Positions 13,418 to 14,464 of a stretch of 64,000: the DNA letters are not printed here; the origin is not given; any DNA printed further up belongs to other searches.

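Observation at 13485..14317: Solitary Cas4-like Fe-S nuclease translationally coupled to a 28-codon upstream ORF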

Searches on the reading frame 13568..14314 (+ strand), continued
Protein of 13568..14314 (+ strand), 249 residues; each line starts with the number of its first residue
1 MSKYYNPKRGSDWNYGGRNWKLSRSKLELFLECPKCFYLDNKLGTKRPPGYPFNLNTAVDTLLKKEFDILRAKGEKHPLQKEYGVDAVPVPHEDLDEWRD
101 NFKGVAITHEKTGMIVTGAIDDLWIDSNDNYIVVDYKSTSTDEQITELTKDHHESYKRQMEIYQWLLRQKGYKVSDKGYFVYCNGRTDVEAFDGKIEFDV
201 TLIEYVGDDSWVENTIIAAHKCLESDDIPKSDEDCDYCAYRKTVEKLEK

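Call 75: get_annotated_region(hit=H1, flank=7000)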
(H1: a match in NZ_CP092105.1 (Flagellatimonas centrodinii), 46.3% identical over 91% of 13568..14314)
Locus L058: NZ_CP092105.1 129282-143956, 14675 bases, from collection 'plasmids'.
description: Flagellatimonas centrodinii strain R2A-3 plasmid unnamed, complete sequence
organism: Flagellatimonas centrodinii (NCBI taxid 2806210)
taxonomy: Bacteria; Pseudomonadota; Gammaproteobacteria; Nevskiales; Nevskiaceae; Flagellatimonas; Flagellatimonas centrodinii
host: -; source: Dinoflagellate,cell culture,algal culture; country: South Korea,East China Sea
typing (MOB-suite, as given by PLSDB): non-mobilizable
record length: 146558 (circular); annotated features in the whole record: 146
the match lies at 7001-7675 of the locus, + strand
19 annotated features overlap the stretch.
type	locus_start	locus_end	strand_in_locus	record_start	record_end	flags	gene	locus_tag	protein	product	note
CDS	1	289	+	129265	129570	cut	-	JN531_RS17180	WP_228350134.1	hypothetical protein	-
CDS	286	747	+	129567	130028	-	-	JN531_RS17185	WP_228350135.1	GNAT family N-acetyltransferase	-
CDS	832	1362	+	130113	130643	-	-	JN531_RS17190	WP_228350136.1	hypothetical protein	-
CDS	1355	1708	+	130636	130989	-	-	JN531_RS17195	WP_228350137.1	hypothetical protein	-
CDS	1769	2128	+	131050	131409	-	-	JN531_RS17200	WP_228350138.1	hypothetical protein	-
CDS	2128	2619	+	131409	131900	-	-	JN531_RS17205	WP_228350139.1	hypothetical protein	-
CDS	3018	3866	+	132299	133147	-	-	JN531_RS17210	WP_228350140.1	nucleotide kinase domain-containing protein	-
CDS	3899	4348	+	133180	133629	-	-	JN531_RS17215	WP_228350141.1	hypothetical protein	-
CDS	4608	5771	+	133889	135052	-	-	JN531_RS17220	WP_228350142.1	hypothetical protein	-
CDS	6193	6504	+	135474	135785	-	-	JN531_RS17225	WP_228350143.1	hypothetical protein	-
CDS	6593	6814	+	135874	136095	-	-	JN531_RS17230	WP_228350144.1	hypothetical protein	-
CDS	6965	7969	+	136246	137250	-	-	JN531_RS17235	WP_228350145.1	PD-(D/E)XK nuclease family protein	-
CDS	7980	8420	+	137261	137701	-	-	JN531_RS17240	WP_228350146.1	hypothetical protein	-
CDS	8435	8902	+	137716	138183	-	-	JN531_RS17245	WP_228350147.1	hypothetical protein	-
CDS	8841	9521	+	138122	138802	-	-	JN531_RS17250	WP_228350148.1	hypothetical protein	-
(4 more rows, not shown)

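Call 86: search_protein_families(library=pfam, alignment_id=A2, max_evalue=0.0001)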
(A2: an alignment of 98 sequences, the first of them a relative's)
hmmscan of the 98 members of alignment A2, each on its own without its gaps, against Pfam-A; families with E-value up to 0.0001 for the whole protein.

A. member 1, L001:2822-3598:+ (259 aa): 4 families
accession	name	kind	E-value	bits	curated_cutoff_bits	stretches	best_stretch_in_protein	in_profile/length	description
PF13274.11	SocA_Panacea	-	6.9e-18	66.1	25.7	1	122-230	2-113/113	Antitoxin SocA-like, Panacea domain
PF01381.28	HTH_3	-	1.2e-11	44.9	23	1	11-62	3-54/55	Helix-turn-helix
PF12844.13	HTH_19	-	3.2e-07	30.6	30.2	1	9-66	4-61/64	Helix-turn-helix domain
PF13560.12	HTH_31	-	4.7e-06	27.3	27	1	5-59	2-57/64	Helix-turn-helix domain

B. families by the number of members that match (of 98 scanned): 102 families (the first 25 are shown)
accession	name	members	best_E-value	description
PF03167.25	UDG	7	1.2e-35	Uracil DNA glycosylase superfamily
PF04471.18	Mrr_cat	5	1.4e-08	Restriction endonuclease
PF03477.21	ATP-cone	5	1.3e-07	ATP cone domain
PF00293.34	NUDIX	4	6.6e-14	NUDIX domain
PF01272.25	GreA_GreB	3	2.9e-06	Transcription elongation factor, GreA/GreB, C-term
PF01098.24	FTSW_RODA_SPOVE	2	1.2e-81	Cell cycle protein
PF12002.13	MgsA_C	2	4.9e-62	MgsA AAA+ ATPase C terminal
PF01863.23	YgjP-like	2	3.4e-44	YgjP-like, metallopeptidase domain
PF04020.18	Phage_holin_4_2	2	1.3e-32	Mycobacterial 4 TMS phage holin, superfamily IV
PF16193.11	AAA_assoc_2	2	1.1e-29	AAA C-terminal domain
PF00004.35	AAA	2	6.1e-20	ATPase family associated with various cellular activities (AAA)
PF01420.25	Methylase_S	2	1.4e-18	Type I restriction modification DNA specificity domain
PF05496.18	RuvB_N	2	3.2e-18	Holliday junction DNA helicase RuvB P-loop domain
PF13456.12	RVT_3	2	4.9e-17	Reverse transcriptase-like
PF13847.12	Methyltransf_31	2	9.3e-10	Methyltransferase domain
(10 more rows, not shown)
